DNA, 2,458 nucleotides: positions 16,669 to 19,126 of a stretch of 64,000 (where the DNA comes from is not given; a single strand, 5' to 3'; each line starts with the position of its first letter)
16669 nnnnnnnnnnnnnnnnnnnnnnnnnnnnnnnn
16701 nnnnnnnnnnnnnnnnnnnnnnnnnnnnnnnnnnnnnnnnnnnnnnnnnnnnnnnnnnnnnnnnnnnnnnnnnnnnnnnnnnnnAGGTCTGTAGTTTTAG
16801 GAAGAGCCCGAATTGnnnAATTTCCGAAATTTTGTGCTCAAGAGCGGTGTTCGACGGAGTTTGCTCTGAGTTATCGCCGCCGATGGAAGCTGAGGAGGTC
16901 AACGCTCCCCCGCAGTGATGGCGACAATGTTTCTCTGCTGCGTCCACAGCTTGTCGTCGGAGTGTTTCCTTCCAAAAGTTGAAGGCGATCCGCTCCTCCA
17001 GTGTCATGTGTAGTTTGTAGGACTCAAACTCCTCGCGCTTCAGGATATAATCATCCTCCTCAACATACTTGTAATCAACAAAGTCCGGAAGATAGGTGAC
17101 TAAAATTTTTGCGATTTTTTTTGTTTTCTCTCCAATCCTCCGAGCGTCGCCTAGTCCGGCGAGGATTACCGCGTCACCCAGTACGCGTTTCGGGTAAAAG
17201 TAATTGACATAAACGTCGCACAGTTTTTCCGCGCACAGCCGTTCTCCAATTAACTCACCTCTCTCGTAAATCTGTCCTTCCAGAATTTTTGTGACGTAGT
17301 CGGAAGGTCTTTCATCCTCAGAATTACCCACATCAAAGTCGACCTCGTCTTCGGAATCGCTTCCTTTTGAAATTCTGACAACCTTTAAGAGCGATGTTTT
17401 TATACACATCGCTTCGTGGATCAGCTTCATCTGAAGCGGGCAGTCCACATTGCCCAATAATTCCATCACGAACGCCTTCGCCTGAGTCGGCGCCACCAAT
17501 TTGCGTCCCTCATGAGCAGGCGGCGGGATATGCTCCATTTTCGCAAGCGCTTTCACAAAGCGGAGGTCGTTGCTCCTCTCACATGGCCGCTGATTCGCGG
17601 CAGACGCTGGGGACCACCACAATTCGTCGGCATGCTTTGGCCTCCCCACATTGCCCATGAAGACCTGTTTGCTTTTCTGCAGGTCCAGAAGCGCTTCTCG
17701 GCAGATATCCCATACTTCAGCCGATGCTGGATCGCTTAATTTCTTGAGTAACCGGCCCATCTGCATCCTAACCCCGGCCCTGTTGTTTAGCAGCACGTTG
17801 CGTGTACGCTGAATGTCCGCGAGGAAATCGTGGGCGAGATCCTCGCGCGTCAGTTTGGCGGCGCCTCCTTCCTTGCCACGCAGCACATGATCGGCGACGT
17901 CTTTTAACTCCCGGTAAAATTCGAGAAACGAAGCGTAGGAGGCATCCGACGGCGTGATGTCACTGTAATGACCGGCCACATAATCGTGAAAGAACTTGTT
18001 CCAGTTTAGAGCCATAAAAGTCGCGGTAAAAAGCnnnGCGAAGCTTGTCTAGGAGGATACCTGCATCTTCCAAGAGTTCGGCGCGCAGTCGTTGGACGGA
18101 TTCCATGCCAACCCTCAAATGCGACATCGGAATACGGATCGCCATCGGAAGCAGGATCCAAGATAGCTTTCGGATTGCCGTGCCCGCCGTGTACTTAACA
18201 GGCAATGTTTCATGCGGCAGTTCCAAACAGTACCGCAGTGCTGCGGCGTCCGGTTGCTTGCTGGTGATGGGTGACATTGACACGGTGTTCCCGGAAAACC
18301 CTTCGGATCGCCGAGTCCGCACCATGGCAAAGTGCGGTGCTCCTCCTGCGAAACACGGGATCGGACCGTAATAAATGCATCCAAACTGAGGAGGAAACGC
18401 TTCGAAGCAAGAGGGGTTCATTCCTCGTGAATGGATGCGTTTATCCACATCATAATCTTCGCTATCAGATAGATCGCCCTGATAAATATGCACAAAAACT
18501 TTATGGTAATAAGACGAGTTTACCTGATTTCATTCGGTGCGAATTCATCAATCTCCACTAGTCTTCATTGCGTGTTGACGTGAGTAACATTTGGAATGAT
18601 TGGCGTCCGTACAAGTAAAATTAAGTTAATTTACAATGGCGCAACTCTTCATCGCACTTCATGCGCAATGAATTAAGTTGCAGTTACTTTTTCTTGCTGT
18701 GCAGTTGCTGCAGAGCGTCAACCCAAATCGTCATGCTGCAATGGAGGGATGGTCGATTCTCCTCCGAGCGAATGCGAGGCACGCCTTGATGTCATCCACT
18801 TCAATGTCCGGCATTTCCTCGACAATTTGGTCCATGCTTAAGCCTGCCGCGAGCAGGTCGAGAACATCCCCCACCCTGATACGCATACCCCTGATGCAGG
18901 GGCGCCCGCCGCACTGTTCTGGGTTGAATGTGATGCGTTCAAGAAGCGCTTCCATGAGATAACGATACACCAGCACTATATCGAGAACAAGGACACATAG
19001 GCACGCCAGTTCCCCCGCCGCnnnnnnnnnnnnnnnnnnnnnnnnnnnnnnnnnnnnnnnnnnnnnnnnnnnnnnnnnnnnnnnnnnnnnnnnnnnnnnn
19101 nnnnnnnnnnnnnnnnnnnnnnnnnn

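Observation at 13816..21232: Two divergent operons each carrying a paralog of a large Lon-protease-like protein, one with the catalytic Ser position lost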

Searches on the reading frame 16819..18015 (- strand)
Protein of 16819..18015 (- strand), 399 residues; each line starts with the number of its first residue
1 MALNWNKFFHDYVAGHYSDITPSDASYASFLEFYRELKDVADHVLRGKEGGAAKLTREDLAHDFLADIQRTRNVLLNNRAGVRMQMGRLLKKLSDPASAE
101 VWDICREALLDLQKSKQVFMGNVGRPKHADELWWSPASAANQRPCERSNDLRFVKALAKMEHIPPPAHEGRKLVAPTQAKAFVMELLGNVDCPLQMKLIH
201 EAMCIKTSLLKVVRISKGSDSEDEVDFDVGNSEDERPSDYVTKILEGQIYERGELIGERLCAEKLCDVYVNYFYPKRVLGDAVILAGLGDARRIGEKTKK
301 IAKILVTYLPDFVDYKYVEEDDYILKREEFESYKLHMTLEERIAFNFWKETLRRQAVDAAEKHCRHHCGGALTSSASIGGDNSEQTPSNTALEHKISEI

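Call 10: search_protein_families(library=pfam, proteins=[window:16819-18015:-], max_evalue=1)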
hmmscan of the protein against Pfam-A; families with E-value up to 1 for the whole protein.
window:16819-18015:- (399 aa): 1 family
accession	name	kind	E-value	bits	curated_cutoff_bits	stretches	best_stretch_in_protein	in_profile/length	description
PF18305.6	DNA_pol_A_exoN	-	0.054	14.3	23.5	1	94-143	11-60/87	3' to 5' exonuclease C-terminal domain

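Call 11: search_protein_families(library=padloc, proteins=[window:16819-18015:-], max_evalue=1)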
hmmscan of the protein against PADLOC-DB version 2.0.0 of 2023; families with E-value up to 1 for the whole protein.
window:16819-18015:- (399 aa): 0 families

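Call 12: search_protein_families(library=ncbifam, proteins=[window:16819-18015:-], max_evalue=1)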
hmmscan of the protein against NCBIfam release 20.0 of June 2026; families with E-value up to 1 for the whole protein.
window:16819-18015:- (399 aa): 0 families

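Call 64: search_protein_families(library=pfam, alignment_id=A4, max_evalue=10)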
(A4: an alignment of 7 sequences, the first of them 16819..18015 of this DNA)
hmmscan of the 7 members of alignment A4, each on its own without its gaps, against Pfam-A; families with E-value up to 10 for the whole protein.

A. member 1, window:16819-18015:- (399 aa): 1 family
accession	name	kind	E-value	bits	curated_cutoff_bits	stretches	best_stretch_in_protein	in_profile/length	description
PF18305.6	DNA_pol_A_exoN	-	0.054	14.3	23.5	1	94-143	11-60/87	3' to 5' exonuclease C-terminal domain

B. families by the number of members that match (of 7 scanned): 6 families
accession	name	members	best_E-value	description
PF18305.6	DNA_pol_A_exoN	1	0.054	3' to 5' exonuclease C-terminal domain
PF11971.13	CAMSAP_CH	1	0.09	CAMSAP CH domain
PF18446.7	DUF5611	1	0.15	Domain of unknown function (DUF5611)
PF00052.24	Laminin_B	1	0.15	Laminin B (Domain IV)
PF05752.16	Calici_MSP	1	0.16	Calicivirus minor structural protein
PF00887.24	ACBP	1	0.51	Acyl CoA binding protein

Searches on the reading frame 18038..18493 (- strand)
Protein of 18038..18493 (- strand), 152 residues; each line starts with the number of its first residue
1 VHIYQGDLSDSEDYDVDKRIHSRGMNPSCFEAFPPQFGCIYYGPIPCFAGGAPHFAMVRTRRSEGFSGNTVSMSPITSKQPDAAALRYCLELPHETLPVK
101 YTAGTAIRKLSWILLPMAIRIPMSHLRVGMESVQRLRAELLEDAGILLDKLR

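Call 10: search_protein_families(library=pfam, proteins=[window:18038-18493:-], max_evalue=1)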
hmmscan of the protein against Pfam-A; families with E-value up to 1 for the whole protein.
window:18038-18493:- (152 aa): 0 families

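Call 11: search_protein_families(library=padloc, proteins=[window:18038-18493:-], max_evalue=1)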
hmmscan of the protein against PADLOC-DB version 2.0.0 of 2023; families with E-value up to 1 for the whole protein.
window:18038-18493:- (152 aa): 0 families

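Call 12: search_protein_families(library=ncbifam, proteins=[window:18038-18493:-], max_evalue=1)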
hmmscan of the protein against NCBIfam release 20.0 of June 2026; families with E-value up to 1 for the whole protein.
window:18038-18493:- (152 aa): 0 families

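Call 80: search_protein_families(library=pfam, proteins=[window:18038-18493:-], max_evalue=10)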
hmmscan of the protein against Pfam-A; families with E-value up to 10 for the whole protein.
window:18038-18493:- (152 aa): 0 families

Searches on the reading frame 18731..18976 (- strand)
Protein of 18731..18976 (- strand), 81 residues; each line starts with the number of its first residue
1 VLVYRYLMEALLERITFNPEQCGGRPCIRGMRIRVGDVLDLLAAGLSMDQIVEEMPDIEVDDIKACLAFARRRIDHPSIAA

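Call 80: search_protein_families(library=pfam, proteins=[window:18731-18976:-], max_evalue=10)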
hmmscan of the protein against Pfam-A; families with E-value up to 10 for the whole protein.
window:18731-18976:- (81 aa): 1 family
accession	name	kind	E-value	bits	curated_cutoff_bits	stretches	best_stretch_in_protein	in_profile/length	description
PF04255.20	DUF433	-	1e-24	86.5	23.6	1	15-70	1-56/56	Protein of unknown function (DUF433)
